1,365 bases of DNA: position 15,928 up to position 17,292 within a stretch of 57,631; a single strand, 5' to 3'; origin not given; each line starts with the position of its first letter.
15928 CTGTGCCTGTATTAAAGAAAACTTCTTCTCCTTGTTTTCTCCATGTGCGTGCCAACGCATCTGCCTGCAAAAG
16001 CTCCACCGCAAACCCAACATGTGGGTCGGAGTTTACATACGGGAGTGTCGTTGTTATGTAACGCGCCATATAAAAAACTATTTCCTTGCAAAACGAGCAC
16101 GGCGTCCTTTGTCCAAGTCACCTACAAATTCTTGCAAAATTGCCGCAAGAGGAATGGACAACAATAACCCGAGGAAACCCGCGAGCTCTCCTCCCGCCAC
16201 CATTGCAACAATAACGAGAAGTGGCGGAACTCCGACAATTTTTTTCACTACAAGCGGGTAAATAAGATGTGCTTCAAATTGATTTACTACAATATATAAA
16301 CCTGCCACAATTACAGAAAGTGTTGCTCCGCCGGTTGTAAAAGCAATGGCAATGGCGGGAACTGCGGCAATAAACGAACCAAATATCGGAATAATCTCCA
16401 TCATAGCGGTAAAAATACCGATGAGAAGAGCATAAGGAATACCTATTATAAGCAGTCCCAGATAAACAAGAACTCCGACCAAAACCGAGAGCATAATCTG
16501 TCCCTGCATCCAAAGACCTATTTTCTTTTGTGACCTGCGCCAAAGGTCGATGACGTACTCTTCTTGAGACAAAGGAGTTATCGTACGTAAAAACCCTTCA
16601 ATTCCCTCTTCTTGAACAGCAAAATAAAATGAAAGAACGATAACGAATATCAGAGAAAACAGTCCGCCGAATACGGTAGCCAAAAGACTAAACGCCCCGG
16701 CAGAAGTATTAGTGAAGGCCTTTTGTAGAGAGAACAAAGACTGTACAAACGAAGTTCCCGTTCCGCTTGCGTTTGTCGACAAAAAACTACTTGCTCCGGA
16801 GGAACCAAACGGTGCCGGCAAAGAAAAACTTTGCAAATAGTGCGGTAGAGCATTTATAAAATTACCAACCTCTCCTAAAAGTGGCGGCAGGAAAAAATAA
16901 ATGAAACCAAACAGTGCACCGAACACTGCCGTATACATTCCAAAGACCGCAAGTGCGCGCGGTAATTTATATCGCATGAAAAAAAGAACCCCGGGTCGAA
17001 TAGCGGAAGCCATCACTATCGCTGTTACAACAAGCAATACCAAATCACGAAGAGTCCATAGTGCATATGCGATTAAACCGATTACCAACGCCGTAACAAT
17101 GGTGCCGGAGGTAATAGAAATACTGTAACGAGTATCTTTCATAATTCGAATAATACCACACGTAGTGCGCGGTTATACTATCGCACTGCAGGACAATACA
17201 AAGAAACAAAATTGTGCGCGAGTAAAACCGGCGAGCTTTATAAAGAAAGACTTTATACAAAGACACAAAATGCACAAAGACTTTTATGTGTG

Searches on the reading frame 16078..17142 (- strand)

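Call 77: search_protein_families(library=pfam, proteins=[window:16078-17142:-], max_evalue=0.0001)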
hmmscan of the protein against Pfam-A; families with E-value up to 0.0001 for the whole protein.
window:16078-17142:- (354 aa): 1 family
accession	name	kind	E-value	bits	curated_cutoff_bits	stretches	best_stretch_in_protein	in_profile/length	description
PF01594.21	AI-2E_transport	-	4.8e-58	197.3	34.3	1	19-342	8-325/327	AI-2E family transporter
